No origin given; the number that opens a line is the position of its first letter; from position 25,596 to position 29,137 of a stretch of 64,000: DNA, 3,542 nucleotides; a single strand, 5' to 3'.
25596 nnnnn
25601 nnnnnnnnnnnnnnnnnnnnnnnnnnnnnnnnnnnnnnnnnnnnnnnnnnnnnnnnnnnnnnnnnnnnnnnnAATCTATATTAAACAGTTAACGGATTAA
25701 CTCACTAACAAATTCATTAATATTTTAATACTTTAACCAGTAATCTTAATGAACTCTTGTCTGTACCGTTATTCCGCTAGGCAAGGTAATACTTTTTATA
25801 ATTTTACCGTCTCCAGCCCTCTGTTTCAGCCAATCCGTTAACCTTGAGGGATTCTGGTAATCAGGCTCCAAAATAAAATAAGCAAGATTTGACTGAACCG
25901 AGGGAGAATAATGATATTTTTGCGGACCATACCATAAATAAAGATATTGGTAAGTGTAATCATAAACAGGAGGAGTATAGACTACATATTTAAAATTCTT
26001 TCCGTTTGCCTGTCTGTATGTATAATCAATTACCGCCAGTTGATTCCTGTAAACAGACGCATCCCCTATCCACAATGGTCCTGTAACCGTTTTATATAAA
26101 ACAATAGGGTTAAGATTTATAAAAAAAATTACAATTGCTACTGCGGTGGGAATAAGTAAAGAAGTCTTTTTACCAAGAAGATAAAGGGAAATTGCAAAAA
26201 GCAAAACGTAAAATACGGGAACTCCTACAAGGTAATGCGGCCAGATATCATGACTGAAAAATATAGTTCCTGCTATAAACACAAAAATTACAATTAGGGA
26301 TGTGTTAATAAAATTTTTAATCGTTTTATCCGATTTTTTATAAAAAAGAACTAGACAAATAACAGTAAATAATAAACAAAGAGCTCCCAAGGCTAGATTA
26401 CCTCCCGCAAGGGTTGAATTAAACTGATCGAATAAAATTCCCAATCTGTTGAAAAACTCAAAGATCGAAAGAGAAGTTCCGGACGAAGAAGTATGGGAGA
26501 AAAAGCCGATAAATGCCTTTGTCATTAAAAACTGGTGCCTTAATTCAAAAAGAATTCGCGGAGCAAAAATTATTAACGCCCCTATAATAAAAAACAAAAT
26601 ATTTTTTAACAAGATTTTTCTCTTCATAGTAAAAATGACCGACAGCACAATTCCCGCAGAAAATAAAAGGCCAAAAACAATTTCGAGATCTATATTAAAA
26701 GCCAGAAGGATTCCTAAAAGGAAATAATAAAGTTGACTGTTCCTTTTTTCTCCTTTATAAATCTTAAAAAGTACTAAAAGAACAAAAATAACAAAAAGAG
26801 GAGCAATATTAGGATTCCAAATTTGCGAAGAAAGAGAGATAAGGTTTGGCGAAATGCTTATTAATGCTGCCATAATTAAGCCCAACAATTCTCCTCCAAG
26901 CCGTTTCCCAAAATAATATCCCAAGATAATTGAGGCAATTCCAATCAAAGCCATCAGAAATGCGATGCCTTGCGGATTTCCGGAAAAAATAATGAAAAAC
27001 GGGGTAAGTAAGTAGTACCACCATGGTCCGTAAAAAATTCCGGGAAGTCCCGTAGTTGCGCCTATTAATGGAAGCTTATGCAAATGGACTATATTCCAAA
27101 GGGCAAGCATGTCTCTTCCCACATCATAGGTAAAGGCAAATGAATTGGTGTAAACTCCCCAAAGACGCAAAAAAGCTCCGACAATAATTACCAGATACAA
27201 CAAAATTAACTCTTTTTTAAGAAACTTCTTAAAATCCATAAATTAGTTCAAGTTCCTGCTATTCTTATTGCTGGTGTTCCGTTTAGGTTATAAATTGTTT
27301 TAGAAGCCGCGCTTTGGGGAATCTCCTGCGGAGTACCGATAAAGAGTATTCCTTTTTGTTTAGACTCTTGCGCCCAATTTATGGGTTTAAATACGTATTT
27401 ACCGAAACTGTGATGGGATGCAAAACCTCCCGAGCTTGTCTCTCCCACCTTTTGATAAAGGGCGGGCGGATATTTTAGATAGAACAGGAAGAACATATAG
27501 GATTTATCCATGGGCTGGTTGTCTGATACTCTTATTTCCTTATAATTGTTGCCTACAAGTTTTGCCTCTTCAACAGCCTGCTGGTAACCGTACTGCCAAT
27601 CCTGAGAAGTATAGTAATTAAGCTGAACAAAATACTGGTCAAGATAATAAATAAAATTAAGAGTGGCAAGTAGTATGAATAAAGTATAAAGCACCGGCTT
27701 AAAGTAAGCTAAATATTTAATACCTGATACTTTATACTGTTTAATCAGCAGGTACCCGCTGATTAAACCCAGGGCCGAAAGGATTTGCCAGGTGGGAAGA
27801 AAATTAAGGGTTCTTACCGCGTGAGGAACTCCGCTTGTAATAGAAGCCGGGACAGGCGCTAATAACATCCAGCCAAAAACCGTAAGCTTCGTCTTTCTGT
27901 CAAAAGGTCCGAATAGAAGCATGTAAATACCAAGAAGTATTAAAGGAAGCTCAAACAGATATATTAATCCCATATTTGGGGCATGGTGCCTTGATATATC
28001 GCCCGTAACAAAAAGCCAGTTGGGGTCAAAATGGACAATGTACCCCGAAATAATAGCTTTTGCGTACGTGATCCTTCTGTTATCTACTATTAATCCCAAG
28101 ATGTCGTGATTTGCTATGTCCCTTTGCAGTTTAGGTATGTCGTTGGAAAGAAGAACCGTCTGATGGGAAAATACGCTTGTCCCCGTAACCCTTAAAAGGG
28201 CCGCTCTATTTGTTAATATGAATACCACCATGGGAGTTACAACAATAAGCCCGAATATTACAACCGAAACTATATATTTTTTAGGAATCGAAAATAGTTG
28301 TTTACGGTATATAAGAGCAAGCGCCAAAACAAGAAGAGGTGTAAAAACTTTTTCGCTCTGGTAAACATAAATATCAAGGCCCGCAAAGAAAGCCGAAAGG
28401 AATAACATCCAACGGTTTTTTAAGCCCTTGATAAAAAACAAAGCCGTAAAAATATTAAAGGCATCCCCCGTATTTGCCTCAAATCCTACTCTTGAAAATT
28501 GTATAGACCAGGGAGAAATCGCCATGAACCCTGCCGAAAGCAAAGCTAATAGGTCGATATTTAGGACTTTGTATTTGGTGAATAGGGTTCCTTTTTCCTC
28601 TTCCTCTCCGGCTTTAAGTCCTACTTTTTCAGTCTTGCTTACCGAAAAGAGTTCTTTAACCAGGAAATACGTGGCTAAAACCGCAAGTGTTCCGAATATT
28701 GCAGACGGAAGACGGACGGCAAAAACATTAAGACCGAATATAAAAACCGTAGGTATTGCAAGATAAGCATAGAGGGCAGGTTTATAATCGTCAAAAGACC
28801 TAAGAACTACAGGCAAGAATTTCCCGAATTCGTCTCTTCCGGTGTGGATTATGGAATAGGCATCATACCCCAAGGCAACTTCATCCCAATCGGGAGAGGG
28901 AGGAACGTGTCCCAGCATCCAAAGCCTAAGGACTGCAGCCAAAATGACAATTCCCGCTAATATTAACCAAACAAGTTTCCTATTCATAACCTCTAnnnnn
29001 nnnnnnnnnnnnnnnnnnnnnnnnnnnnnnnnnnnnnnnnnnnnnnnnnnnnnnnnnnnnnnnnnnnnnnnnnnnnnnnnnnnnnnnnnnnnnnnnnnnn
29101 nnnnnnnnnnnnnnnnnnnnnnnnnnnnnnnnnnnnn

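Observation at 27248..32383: Tandem triplication of PMT_2/GT39-like transferases with a strictly conserved loop-1 motif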

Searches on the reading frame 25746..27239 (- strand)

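Call 4: search_protein_families(library=pfam, proteins=[window:25746-27239:-], max_evalue=0.01)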
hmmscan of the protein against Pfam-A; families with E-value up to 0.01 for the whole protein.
window:25746-27239:- (497 aa): 1 family
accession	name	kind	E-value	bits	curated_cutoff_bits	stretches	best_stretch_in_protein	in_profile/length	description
PF13231.12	PMT_2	-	2.7e-08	34.6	26.1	1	72-229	4-158/160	Dolichyl-phosphate-mannose-protein mannosyltransferase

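Call 32: search_protein_families(library=ncbifam, proteins=[window:25746-27239:-], max_evalue=0.001)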
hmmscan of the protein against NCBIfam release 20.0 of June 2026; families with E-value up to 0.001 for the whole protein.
window:25746-27239:- (497 aa): 0 families

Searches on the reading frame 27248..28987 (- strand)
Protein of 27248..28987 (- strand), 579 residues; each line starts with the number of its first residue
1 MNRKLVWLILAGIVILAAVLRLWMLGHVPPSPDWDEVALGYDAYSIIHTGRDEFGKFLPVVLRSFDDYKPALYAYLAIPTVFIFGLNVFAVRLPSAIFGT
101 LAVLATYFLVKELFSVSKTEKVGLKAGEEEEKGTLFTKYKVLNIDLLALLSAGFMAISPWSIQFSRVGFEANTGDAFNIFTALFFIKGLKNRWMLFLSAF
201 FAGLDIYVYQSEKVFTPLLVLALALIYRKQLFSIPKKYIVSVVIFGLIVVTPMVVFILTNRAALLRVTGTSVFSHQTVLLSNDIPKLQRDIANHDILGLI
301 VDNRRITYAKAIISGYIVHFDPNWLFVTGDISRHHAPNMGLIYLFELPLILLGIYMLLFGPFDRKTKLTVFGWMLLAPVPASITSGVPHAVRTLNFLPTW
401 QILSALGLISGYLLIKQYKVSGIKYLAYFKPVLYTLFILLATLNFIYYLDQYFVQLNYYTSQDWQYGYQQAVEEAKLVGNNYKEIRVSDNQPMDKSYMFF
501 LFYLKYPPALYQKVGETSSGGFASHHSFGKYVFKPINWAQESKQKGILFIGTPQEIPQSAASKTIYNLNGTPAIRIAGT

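Call 4: search_protein_families(library=pfam, proteins=[window:27248-28987:-], max_evalue=0.01)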
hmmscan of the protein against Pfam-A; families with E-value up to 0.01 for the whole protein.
window:27248-28987:- (579 aa): 1 family
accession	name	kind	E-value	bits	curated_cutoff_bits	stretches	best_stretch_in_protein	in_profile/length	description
PF13231.12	PMT_2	-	2.9e-06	28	26.1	2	69-115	2-48/160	Dolichyl-phosphate-mannose-protein mannosyltransferase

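Call 32: search_protein_families(library=ncbifam, proteins=[window:27248-28987:-], max_evalue=0.001)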
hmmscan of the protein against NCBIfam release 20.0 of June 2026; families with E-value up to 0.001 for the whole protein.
window:27248-28987:- (579 aa): 0 families

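Call 62: find_homologous_proteins(query=window:27248-28987:-, max_evalue=0.00001)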
Query window:27248-28987:- (579 aa): 2353 proteins with E <= 0.00001 among 8000 candidates; the best 120 are listed.
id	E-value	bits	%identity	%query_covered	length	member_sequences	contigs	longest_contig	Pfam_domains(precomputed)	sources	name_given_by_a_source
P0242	0.0e+0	1292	100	100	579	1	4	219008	PF13231.13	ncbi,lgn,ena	-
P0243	7.5e-288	974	74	100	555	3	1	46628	PF13231.13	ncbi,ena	-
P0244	3.8e-277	939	74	100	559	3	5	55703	PF13231.13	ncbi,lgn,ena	-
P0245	4.5e-274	929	72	100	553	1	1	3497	PF13231.13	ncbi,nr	ncbi:MAG: glycosyltransferase family 39 protein [Actinobacteria bacterium]|nr:glycosyltransferase fa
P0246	8.9e-271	918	71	100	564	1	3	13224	PF13231.13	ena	-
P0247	6.4e-270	915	71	100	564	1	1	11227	PF13231.13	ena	-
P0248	3.0e-268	910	71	98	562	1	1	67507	PF13231.13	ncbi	-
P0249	3.3e-267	906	70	100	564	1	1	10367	PF13231.13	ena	-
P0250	5.8e-266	902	71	98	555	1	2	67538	PF13231.13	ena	-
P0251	1.8e-265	900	70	97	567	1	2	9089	PF13231.13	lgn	-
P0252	5.1e-262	889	71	100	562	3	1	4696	PF13231.13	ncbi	-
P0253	2.1e-261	887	69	100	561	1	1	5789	PF13231.13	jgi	jgi:4-amino-4-deoxy-L-arabinose transferase-like glycosyltransferase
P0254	1.0e-260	885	70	100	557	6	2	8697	PF13231.13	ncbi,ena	-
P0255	4.8e-258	876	69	100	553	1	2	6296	PF13231.13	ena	-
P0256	1.5e-255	868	69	100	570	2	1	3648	PF13231.13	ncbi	-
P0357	9.7e-226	769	60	100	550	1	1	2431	PF02366.25,PF13231.13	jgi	jgi:4-amino-4-deoxy-L-arabinose transferase-like glycosyltransferase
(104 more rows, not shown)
